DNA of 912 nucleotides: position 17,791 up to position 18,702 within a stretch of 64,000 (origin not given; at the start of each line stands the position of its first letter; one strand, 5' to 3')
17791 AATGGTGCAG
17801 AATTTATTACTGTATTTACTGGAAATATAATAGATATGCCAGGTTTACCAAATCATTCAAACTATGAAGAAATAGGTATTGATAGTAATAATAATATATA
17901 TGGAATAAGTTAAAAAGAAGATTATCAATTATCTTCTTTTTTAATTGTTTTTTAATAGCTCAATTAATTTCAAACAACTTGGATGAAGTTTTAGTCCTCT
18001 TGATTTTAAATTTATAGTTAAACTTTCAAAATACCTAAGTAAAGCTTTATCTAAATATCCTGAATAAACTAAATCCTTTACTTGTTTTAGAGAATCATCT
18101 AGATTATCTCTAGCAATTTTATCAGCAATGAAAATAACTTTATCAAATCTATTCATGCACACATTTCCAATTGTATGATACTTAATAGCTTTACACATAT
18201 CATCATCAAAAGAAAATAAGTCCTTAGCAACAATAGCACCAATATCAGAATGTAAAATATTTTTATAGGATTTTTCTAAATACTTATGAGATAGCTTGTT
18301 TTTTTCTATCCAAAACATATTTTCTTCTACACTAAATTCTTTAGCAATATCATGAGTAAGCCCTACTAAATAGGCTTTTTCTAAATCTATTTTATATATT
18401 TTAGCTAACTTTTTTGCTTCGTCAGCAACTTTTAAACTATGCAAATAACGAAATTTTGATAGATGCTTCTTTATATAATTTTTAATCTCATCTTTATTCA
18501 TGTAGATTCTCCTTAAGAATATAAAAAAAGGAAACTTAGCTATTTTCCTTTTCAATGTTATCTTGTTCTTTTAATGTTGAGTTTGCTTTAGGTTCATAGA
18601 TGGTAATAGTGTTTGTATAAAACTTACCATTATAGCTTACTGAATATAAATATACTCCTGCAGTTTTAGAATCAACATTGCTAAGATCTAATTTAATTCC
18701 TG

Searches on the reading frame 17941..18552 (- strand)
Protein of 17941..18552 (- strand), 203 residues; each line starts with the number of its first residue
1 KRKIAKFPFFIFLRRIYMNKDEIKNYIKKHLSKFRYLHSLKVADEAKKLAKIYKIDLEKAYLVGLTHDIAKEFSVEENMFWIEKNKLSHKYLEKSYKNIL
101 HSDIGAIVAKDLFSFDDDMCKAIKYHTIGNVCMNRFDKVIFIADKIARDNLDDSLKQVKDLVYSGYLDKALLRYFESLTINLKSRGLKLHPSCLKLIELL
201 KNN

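Call 39: search_protein_families(library=ncbifam, proteins=[window:17941-18552:-], max_evalue=0.01)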
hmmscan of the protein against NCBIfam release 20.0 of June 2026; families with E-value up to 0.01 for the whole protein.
window:17941-18552:- (203 aa): 3 families
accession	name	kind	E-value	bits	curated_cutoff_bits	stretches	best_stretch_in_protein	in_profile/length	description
NF005519.0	PRK07152.1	equivalog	2.8e-32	112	315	1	17-194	184-353/361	nicotinate-nucleotide adenylyltransferase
TIGR00488.1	TIGR00488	equivalog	3.5e-27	95.3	70.15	1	27-148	1-122/173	bis(5'-nucleosyl)-tetraphosphatase (symmetrical) YqeK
TIGR00277.1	HDIG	domain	5.8e-06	26.1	27.6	1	36-126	6-81/84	HDIG domain-containing metalloprotein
